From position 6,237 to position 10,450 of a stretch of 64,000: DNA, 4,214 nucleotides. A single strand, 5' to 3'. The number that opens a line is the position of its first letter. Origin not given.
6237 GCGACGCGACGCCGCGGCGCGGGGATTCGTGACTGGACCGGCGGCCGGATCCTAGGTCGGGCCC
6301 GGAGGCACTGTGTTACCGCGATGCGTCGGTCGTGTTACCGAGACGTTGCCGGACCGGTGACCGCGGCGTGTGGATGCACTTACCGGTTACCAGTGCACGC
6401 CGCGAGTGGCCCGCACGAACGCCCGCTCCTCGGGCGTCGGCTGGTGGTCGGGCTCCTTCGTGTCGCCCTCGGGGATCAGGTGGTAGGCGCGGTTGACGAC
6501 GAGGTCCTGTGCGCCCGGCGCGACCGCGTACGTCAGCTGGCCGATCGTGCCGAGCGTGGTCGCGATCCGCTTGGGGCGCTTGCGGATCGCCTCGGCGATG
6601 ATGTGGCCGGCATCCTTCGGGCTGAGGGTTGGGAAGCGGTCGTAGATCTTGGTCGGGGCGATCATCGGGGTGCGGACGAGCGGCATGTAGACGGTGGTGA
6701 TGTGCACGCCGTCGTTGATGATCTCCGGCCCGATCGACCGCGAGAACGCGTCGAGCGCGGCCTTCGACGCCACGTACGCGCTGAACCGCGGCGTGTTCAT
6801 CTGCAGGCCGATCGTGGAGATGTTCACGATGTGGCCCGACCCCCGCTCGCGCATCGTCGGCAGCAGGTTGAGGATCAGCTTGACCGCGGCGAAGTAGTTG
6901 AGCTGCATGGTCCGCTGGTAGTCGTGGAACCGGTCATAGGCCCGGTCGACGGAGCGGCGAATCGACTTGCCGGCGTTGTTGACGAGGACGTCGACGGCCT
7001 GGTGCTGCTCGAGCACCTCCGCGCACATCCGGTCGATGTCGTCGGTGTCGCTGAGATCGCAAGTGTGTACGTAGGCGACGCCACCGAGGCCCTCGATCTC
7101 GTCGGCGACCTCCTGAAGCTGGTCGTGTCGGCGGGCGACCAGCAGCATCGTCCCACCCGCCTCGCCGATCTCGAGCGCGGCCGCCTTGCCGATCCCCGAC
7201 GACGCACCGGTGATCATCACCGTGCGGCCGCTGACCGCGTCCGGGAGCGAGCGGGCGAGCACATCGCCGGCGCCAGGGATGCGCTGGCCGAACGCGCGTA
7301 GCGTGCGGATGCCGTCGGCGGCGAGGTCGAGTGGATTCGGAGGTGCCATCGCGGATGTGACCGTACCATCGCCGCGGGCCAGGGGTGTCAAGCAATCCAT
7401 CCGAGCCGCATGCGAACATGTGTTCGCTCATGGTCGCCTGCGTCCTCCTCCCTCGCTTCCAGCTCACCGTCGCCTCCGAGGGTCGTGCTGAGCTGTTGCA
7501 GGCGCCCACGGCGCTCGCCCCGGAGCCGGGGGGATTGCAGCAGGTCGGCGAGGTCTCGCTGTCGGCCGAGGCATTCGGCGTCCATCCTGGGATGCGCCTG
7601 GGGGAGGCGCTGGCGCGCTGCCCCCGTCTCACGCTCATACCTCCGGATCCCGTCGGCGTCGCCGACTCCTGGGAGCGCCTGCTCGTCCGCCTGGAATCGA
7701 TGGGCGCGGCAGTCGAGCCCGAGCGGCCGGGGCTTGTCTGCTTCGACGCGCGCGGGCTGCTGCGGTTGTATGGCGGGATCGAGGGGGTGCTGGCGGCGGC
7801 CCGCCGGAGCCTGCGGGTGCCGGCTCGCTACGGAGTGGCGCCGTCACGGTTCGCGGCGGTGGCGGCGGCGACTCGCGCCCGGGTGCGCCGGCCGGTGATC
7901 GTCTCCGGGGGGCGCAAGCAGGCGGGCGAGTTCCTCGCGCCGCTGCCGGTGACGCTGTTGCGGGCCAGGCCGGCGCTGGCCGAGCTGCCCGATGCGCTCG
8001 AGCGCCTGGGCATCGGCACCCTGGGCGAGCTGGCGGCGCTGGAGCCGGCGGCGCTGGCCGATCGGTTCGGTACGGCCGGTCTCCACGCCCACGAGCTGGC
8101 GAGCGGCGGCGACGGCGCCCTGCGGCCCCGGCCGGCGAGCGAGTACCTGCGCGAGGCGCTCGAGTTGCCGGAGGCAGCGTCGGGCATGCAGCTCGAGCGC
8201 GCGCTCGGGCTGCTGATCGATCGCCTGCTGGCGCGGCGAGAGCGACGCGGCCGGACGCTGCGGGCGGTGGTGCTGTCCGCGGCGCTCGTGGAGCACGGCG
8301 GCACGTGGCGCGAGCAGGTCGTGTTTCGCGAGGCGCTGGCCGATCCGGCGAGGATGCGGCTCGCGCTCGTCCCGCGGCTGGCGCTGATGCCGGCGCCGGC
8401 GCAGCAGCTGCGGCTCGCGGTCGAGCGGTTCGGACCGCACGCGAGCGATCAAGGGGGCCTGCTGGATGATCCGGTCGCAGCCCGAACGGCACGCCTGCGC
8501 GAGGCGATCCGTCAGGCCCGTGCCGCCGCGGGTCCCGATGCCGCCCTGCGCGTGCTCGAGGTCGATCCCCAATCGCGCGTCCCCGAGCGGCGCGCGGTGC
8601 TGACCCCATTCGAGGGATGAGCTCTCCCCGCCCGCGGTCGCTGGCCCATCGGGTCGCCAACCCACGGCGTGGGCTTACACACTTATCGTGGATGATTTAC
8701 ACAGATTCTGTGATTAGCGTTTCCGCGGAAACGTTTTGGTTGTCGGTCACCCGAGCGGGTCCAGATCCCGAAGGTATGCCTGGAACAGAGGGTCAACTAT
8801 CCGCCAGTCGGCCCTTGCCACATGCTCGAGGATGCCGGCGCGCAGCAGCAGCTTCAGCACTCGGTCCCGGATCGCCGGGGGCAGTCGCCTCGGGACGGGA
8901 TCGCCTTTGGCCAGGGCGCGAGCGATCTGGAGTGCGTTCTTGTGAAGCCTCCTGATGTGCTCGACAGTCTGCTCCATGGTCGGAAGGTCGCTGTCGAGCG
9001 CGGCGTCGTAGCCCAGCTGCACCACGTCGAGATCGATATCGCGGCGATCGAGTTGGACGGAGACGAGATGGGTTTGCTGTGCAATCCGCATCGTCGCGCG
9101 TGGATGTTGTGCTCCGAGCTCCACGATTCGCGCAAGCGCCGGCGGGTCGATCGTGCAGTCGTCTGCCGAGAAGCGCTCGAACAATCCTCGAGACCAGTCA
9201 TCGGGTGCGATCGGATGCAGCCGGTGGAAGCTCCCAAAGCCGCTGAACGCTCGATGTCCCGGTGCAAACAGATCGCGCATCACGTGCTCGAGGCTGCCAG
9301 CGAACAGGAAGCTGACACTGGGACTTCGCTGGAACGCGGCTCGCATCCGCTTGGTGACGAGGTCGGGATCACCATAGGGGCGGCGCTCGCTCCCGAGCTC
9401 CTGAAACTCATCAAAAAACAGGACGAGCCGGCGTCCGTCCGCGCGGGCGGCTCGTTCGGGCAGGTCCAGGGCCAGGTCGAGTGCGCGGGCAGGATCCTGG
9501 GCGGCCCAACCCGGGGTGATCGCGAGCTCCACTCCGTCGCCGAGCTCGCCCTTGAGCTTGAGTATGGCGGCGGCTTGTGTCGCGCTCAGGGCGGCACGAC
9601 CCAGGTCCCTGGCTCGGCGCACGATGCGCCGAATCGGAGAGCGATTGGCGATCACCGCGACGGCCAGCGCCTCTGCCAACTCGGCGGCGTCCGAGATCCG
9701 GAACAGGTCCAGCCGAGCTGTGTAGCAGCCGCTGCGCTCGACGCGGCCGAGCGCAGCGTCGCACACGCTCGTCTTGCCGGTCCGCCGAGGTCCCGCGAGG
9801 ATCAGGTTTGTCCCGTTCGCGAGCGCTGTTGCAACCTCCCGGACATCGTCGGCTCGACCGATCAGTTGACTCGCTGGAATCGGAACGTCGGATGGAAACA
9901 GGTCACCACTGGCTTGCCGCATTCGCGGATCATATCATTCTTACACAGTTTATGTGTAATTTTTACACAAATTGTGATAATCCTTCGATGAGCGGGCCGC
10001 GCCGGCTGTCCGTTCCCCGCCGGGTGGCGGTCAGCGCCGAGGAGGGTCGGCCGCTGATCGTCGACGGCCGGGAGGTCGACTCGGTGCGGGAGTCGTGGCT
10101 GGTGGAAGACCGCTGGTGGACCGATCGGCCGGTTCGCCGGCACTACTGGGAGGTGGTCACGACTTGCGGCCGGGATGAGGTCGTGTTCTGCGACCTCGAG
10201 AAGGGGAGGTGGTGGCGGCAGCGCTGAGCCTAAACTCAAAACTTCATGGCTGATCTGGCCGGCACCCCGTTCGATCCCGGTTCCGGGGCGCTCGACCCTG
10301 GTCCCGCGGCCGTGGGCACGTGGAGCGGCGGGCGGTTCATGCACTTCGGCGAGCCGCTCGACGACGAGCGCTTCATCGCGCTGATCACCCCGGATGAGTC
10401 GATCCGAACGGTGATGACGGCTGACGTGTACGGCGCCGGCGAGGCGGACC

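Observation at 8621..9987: Low-GC single-gene cassette (orphan AAA+ ATPase) bracketed by paired TTACACA repeats, placed between imuB and its small downstream gene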

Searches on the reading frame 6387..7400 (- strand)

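Call 4: search_protein_families(library=pfam, proteins=[window:6387-7400:-], max_evalue=0.01)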
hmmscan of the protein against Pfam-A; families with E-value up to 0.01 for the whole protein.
window:6387-7400:- (337 aa): 5 families
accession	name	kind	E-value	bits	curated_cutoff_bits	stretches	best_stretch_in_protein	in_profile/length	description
PF00106.31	adh_short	-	4.7e-45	153.9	26.6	1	60-248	2-188/195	short chain dehydrogenase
PF13561.12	adh_short_C2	-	5.7e-31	108.4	27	1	65-251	1-185/236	Enoyl-(Acyl carrier protein) reductase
PF08659.16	KR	-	5.4e-11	43.2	22.6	1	60-221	2-161/180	KR domain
PF01370.27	Epimerase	-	0.00026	20.9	20.9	1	61-159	1-89/240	NAD dependent epimerase/dehydratase family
PF13460.12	NAD_binding_10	-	0.00067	20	27.2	1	65-209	1-120/184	NAD(P)H-binding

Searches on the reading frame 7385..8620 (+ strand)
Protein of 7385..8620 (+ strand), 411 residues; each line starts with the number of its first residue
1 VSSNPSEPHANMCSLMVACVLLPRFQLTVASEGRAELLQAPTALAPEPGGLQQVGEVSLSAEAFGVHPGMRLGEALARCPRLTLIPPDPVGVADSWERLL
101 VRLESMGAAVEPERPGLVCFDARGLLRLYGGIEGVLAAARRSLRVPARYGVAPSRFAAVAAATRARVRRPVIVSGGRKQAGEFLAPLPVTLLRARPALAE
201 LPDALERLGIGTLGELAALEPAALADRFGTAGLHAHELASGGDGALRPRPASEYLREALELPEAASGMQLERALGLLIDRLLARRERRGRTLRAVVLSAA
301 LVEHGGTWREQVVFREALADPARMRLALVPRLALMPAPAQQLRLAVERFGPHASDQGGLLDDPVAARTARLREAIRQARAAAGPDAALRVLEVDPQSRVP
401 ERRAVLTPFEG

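Call 4: search_protein_families(library=pfam, proteins=[window:7385-8620:+], max_evalue=0.01)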
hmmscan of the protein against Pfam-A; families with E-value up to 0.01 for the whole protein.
window:7385-8620:+ (411 aa): 1 family
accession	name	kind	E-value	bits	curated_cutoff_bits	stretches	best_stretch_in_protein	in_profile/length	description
PF00817.25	IMS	-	1.9e-08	34.8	23.2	1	25-161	6-146/148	impB/mucB/samB family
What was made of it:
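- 7430..8620 (+): imuB-like Y-family polymerase of 396 aa. It appears to lack catalytic aspartates in its N-terminal motif (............), judged by eye. It corresponds to the N-terminal part of ImuB. Pfam IMS PF00817, E 1.9e-8 (call 4).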

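Call 9: search_protein_families(library=ncbifam, proteins=[window:7385-8620:+], max_evalue=0.01)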
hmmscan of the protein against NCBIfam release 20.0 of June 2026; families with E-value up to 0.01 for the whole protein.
window:7385-8620:+ (411 aa): 7 families
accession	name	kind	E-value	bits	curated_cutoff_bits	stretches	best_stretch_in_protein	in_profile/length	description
NF003015.0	PRK03858.1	subfamily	1.1e-11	44.4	367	1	57-299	44-289/399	DNA polymerase IV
NF002751.0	PRK02794.1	equivalog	1e-09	37.8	371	1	13-244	36-266/425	DNA polymerase IV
NF002848.0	PRK03103.1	subfamily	1.3e-09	37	381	1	58-244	48-237/410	DNA polymerase IV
NF002492.0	PRK01810.1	equivalog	3.1e-09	36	399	1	58-244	54-239/412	DNA polymerase IV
NF002677.0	PRK02406.1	equivalog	6.6e-09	35.3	256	1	141-243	136-234/357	DNA polymerase IV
NF002883.0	PRK03352.1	equivalog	2.6e-07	30.2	330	1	24-111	14-104/347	DNA polymerase IV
NF002882.0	PRK03348.1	equivalog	1.5e-06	27.3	389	1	137-244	132-236/461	DNA polymerase IV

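Call 57: search_dna_similar(query=window:7430-8620:+, collection=plasmids, mode=protein, max_evalue=0.00001, max_rows=30)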
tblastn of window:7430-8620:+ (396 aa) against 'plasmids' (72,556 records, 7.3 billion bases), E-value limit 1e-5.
No match.

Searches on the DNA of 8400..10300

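Call 83: search_rna_families(source=window, start=8400, end=10300, threshold=evalue, max_evalue=1)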
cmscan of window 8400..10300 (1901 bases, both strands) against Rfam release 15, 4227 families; matches with E-value up to 1: 0.
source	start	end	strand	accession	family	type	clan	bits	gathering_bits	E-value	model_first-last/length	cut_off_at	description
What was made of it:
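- Tried and rejected: No Rfam match at E up to 1 (call 83).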
